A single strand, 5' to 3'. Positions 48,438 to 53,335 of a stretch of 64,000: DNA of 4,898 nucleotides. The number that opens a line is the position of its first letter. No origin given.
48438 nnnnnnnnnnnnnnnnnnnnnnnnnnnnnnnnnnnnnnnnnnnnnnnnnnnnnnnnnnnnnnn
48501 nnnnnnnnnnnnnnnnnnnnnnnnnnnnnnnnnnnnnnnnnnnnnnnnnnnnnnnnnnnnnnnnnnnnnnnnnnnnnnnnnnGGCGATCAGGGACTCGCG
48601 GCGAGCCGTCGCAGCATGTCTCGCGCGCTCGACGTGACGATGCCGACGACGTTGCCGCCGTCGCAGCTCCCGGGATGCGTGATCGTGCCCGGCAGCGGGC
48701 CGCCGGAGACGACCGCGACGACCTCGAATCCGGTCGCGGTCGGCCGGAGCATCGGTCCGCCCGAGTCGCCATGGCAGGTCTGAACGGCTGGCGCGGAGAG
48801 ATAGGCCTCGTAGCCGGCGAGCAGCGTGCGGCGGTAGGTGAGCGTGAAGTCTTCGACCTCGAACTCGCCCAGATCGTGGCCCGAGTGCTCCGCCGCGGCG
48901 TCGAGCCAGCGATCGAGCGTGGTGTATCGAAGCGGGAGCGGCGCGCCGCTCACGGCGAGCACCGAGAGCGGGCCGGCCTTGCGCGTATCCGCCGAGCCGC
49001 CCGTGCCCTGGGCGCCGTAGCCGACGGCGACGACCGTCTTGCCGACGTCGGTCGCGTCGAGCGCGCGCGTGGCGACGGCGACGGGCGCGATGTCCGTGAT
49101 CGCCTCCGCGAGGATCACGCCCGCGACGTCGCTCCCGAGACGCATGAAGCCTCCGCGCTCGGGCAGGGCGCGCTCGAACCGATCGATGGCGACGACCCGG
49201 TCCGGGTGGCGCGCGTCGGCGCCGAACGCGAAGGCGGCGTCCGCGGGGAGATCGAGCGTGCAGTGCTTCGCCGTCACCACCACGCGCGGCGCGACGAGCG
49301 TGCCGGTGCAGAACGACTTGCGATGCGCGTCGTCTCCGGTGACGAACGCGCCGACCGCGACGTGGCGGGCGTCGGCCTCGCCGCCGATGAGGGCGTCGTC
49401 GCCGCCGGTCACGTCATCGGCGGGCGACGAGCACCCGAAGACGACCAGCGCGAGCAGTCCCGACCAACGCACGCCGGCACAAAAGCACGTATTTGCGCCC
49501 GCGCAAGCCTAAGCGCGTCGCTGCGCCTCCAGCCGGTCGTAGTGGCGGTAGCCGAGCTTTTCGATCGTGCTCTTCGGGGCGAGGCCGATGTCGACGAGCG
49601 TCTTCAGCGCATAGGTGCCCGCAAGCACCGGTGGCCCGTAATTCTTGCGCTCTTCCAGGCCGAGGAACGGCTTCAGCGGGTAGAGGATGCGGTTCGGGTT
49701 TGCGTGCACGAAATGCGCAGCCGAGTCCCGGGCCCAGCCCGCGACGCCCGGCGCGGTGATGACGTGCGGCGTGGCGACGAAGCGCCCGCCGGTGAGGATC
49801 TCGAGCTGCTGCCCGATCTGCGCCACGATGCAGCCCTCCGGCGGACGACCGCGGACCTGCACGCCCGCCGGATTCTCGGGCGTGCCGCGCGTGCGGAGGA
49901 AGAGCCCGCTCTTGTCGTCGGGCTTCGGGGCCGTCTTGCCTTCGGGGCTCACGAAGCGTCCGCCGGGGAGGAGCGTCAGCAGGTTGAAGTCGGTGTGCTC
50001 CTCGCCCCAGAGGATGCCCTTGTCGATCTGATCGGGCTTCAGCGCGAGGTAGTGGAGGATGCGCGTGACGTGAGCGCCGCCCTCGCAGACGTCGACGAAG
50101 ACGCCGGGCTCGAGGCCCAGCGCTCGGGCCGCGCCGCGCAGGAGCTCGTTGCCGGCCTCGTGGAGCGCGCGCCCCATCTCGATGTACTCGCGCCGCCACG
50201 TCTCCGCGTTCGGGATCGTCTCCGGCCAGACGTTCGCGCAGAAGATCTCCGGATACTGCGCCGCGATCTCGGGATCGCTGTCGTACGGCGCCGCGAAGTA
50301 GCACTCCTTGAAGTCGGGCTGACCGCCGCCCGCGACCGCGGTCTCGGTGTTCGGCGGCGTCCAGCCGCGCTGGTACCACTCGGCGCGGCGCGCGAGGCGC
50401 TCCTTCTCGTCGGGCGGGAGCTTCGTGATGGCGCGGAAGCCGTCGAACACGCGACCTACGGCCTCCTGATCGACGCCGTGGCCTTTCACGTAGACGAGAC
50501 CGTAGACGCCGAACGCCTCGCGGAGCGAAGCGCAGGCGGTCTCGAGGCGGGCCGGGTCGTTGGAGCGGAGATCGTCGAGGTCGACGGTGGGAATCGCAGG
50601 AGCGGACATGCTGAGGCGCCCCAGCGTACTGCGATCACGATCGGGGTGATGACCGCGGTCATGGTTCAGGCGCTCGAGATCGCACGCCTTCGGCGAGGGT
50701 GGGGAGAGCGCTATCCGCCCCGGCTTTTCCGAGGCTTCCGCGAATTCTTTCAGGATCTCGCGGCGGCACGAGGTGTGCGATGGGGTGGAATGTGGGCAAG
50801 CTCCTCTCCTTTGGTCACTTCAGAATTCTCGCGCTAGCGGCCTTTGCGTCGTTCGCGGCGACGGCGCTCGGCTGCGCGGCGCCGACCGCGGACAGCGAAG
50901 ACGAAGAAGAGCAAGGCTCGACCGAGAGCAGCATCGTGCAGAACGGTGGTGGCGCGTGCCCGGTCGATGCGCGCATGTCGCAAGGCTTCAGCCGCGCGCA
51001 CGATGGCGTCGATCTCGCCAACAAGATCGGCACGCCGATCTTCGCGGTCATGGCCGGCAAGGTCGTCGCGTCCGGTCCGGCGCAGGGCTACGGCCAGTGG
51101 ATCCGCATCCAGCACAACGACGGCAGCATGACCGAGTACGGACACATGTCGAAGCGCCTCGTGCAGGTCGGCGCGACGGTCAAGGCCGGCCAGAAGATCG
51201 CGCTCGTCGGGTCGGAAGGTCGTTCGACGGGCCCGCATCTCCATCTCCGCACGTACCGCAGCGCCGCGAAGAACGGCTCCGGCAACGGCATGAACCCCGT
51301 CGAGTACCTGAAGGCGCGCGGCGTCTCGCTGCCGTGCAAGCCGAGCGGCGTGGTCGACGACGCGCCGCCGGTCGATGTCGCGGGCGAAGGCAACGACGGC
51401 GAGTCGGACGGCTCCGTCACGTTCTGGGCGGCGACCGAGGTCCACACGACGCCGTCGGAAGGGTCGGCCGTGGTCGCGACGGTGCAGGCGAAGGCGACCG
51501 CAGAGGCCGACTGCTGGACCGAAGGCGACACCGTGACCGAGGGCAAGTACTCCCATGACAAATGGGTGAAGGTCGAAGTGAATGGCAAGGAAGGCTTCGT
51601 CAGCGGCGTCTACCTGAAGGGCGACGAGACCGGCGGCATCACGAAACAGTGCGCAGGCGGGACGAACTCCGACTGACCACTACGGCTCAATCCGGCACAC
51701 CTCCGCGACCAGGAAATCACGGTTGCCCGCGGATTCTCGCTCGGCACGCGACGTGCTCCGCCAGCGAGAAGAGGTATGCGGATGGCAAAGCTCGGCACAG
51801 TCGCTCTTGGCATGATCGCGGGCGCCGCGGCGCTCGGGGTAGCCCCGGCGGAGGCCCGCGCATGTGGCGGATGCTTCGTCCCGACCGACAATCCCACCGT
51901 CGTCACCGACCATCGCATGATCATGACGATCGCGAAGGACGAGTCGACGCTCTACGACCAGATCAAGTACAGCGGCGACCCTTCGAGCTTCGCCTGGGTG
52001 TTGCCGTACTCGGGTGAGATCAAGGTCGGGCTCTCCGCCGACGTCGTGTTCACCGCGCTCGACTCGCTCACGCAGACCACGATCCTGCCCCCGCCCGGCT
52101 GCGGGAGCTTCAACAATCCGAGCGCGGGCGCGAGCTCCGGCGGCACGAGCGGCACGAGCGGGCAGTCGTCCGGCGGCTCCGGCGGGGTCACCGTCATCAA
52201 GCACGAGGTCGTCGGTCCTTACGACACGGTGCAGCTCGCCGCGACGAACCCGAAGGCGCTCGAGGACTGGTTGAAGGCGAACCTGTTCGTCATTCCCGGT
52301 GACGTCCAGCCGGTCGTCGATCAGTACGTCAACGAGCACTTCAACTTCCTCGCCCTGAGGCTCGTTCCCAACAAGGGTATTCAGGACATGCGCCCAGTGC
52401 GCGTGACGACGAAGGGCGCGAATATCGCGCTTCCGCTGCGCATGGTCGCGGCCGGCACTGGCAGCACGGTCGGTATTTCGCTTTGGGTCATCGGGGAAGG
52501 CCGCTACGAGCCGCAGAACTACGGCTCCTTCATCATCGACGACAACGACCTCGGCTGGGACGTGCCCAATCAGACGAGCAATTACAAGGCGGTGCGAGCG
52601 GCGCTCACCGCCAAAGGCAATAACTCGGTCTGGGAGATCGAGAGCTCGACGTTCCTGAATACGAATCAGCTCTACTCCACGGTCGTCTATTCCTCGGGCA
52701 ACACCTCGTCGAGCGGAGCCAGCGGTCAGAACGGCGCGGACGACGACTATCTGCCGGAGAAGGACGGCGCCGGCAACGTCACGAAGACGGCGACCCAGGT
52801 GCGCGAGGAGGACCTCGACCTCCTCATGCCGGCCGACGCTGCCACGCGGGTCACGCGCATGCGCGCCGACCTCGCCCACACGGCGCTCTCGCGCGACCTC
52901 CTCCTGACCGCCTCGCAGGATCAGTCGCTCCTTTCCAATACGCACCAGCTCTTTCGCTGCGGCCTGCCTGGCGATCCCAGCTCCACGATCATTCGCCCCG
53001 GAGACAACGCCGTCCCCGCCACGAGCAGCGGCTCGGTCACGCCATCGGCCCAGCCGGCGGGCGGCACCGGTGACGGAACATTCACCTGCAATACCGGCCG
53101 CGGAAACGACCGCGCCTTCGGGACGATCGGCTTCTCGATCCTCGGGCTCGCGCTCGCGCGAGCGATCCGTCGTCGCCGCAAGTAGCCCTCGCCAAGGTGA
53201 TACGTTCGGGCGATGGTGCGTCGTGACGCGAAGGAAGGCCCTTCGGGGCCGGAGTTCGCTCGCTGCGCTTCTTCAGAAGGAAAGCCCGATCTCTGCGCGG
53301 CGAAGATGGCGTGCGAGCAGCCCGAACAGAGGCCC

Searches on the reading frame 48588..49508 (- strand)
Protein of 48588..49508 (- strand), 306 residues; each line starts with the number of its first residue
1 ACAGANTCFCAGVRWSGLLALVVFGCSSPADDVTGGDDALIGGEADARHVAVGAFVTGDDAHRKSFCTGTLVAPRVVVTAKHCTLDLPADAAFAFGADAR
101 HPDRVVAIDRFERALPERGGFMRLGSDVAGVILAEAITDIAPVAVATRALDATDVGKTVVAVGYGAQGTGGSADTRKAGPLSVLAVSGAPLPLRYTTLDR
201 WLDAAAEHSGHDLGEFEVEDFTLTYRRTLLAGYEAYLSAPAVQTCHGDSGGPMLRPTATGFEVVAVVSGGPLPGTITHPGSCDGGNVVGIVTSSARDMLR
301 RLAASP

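Call 8: search_protein_families(library=pfam, proteins=[window:48588-49508:-], max_evalue=0.001)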
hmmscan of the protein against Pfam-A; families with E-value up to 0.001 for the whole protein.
window:48588-49508:- (306 aa): 1 family
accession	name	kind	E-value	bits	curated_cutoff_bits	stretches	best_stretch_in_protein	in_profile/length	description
PF00089.32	Trypsin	-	4.6e-16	59.7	20.6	1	61-182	23-145/220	Trypsin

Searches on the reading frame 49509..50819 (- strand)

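Call 8: search_protein_families(library=pfam, proteins=[window:49509-50819:-], max_evalue=0.001)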
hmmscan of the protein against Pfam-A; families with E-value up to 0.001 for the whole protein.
window:49509-50819:- (436 aa): 2 families
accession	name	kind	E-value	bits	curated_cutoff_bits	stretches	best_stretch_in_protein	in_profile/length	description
PF14226.12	DIOX_N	-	1.7e-18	67.8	27.3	1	76-200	1-116/117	non-haem dioxygenase in morphine synthesis N-terminal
PF03171.26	2OG-FeII_Oxy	-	0.00038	21.2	23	0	319-372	49-100/101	2OG-Fe(II) oxygenase superfamily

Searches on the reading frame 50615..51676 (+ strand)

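Call 8: search_protein_families(library=pfam, proteins=[window:50615-51676:+], max_evalue=0.001)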
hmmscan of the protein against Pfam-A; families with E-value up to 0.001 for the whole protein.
window:50615-51676:+ (353 aa): 2 families
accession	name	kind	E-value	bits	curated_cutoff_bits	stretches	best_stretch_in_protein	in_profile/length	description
PF01551.29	Peptidase_M23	-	1.1e-30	106.1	28.7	1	128-215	2-89/96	Peptidase family M23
PF08239.17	SH3_3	-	1.2e-07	32.2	27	1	275-335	4-54/54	Bacterial SH3 domain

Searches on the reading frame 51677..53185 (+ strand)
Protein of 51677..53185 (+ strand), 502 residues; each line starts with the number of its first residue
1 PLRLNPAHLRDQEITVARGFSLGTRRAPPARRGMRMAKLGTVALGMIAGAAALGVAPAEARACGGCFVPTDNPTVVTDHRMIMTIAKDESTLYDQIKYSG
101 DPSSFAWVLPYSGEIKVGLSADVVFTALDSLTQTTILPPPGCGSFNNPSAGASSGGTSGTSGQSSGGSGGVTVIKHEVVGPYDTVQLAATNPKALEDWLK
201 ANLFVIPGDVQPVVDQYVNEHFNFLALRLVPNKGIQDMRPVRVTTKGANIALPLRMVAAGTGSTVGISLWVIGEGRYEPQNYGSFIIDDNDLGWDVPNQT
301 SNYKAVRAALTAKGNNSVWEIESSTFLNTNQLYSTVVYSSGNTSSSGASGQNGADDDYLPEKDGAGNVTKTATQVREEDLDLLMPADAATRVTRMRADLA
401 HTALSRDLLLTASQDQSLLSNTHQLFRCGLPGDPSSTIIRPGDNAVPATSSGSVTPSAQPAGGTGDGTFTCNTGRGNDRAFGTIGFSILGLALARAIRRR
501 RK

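Call 9: search_protein_families(library=pfam, proteins=[window:51677-53185:+], max_evalue=0.001)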
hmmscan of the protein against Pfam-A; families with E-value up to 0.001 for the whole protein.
window:51677-53185:+ (502 aa): 1 family
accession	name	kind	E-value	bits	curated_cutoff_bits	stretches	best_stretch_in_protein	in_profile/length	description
PF10092.14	DUF2330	-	5e-25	88.7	24.7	1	57-296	1-238/279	Uncharacterized protein conserved in bacteria (DUF2330)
